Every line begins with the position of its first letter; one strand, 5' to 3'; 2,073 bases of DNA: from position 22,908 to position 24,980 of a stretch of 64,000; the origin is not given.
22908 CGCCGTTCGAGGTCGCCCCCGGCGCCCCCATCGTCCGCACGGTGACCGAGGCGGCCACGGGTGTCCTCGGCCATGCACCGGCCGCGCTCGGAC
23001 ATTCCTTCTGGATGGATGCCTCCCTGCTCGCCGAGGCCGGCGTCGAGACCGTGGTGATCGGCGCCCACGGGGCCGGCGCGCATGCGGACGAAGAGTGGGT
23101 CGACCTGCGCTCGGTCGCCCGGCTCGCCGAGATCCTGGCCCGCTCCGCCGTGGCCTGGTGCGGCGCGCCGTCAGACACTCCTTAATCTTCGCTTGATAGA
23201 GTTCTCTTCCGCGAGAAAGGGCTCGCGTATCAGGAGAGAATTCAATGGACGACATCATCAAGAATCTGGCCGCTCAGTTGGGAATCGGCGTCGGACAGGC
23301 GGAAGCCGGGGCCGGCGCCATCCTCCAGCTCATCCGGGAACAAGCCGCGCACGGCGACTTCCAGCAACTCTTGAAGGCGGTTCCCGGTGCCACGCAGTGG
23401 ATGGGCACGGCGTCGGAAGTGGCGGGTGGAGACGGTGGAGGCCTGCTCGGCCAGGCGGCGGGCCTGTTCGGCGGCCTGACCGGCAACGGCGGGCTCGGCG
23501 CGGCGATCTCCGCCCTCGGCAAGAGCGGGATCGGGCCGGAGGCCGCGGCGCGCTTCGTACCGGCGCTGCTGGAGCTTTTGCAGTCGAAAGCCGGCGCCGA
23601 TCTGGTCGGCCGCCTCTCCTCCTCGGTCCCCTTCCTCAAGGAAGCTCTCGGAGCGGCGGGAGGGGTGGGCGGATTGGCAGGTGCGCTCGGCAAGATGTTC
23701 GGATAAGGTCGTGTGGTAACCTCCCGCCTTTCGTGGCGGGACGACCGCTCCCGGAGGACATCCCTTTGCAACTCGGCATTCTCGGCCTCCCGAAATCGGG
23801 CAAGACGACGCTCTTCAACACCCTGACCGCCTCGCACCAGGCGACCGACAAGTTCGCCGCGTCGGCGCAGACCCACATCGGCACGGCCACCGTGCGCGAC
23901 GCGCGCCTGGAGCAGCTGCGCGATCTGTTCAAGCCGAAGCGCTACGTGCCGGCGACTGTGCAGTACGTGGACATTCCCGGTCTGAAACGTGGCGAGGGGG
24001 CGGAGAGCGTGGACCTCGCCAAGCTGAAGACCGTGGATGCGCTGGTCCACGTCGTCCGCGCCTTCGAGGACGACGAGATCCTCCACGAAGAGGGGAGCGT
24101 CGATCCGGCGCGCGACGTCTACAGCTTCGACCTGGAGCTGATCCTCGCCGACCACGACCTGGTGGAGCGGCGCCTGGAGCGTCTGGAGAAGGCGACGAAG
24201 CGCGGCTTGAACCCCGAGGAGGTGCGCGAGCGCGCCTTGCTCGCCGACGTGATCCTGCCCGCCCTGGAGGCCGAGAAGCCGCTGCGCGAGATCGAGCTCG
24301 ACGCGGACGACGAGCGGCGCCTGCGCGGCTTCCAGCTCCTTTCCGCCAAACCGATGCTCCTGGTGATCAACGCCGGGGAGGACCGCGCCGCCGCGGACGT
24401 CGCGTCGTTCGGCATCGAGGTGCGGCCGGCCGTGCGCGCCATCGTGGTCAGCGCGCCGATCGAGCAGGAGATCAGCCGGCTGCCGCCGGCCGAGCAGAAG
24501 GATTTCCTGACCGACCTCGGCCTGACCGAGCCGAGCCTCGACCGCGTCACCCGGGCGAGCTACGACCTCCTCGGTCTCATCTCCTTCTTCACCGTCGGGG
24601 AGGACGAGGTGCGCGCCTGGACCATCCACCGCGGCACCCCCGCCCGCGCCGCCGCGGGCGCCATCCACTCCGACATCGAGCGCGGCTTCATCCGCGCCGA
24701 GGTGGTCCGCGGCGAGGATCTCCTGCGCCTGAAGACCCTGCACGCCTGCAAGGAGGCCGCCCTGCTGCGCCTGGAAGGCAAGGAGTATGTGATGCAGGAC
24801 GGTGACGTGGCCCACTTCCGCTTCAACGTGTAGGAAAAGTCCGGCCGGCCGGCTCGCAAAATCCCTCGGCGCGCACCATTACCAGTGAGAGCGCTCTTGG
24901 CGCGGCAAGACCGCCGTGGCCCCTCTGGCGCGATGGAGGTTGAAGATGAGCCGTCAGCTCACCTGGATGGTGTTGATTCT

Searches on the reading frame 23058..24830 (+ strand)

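Call 65: search_protein_families(library=pfam, proteins=[window:23058-24830:+], max_evalue=0.001)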
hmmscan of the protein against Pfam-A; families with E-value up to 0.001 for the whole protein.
window:23058-24830:+ (591 aa): 2 families
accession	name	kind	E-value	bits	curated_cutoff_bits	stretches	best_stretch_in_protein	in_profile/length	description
PF06071.19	YchF-GTPase_C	-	4.6e-35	120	27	1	507-590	1-84/84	Protein of unknown function (DUF933)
PF01926.29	MMR_HSR1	-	2.5e-08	34.5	21.9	1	239-338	2-86/113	50S ribosome-binding GTPase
